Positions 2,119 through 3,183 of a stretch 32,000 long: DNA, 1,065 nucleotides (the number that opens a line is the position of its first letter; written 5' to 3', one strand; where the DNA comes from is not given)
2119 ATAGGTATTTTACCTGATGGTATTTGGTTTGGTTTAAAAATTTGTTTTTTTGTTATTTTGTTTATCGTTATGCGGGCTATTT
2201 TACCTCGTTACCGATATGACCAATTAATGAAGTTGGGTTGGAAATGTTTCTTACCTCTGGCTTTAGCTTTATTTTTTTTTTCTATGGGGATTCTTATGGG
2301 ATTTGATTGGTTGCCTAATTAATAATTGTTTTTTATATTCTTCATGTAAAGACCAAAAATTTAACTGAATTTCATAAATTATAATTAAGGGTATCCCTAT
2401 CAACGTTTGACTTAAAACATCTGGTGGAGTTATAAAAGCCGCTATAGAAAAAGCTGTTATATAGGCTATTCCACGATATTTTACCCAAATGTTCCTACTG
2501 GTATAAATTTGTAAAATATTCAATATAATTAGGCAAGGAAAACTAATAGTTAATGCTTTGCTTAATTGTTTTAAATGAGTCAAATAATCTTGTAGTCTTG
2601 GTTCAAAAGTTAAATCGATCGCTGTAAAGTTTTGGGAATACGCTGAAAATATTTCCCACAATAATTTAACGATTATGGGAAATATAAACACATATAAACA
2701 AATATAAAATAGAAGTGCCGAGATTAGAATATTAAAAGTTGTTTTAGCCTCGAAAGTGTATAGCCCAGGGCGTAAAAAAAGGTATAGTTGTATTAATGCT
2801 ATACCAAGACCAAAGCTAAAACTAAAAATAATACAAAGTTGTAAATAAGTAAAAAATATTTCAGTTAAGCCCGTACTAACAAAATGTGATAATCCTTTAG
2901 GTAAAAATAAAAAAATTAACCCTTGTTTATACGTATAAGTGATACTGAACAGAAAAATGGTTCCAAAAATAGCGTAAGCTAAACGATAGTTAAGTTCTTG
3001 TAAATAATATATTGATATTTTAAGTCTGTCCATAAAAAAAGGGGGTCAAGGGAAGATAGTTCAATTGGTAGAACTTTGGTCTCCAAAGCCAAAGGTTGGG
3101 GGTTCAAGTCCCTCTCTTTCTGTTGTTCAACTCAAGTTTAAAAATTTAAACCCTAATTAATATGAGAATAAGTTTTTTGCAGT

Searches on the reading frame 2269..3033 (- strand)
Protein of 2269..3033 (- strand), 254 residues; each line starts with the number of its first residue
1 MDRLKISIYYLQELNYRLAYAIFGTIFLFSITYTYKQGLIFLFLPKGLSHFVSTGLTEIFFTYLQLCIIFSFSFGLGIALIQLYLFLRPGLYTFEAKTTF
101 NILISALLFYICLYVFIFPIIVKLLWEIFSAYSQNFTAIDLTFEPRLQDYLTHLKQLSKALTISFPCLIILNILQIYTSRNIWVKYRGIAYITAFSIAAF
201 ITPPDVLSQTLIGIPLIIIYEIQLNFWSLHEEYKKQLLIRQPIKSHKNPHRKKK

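Call 4: search_protein_families(library=pfam, proteins=[window:2269-3033:-], max_evalue=10)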
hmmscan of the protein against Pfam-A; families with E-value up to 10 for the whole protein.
window:2269-3033:- (254 aa): 3 families
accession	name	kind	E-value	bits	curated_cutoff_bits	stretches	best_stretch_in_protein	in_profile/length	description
PF00902.23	TatC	-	2.2e-24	86.9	25.1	1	10-215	2-208/208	Sec-independent protein translocase protein (TatC)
PF24378.1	DUF7534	-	0.014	16.1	28.4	1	194-219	15-40/57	Family of unknown function (DUF7534)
PF11872.13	DUF3392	-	0.14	12.9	31.3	1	45-109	33-97/105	Protein of unknown function (DUF3392)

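Call 5: search_protein_families(library=ncbifam, proteins=[window:2269-3033:-], max_evalue=10)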
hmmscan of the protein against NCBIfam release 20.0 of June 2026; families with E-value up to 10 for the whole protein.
window:2269-3033:- (254 aa): 3 families
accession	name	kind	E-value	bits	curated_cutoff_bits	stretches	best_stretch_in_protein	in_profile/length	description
TIGR00945.1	tatC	equivalog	4.7e-24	85.5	132.7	1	10-220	4-215/215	twin-arginine translocase subunit TatC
NF008174.0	PRK10921.1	equivalog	8.7e-19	68.1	432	1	10-227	12-233/258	Sec-independent protein translocase subunit TatC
TIGR01912.1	TatC-Arch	equivalog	1.1e-08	35.1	192.6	1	30-225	32-227/234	Sec-independent protein translocase TatC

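Call 27: find_related_loci(query=window:2269-3033:-, collection=viral_contigs, flank=3000)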
Query window:2269-3033:- (254 aa) in viral_contigs; peptide patterns used: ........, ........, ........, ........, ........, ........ (x = any residue, [..] = any of these).
8 stretches matched a pattern, but none encodes a relative of the query by tblastn (E <= 1e-3).

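Call 50: search_solved_structures(query=window:2269-3033:-, max_evalue=0.001, show_alignments=2)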
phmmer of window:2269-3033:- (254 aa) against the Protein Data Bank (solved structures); distinct sequences matched with E-value up to 0.001: 6.
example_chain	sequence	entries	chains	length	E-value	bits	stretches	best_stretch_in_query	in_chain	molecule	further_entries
9dzz_A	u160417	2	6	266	4e-13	53.4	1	10-226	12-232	Sec-independent protein translocase protein TatC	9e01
9r91_A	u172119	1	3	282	5.1e-13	53.1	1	10-226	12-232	Sec-independent protein translocase protein TatC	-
4b4a_A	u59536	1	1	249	1.3e-10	45.1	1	10-237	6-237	SEC-INDEPENDENT PROTEIN TRANSLOCASE PROTEIN TATC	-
9e02_E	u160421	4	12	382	8.6e-10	42.5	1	58-226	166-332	Sec-independent protein translocase protein TatC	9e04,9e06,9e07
4htt_A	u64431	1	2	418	1.5e-09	41.7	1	10-236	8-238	Sec-independent protein translocase protein TatC, Lysozyme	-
4hts_A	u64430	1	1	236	1.6e-08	38.3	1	10-225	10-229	Sec-independent protein translocase protein TatC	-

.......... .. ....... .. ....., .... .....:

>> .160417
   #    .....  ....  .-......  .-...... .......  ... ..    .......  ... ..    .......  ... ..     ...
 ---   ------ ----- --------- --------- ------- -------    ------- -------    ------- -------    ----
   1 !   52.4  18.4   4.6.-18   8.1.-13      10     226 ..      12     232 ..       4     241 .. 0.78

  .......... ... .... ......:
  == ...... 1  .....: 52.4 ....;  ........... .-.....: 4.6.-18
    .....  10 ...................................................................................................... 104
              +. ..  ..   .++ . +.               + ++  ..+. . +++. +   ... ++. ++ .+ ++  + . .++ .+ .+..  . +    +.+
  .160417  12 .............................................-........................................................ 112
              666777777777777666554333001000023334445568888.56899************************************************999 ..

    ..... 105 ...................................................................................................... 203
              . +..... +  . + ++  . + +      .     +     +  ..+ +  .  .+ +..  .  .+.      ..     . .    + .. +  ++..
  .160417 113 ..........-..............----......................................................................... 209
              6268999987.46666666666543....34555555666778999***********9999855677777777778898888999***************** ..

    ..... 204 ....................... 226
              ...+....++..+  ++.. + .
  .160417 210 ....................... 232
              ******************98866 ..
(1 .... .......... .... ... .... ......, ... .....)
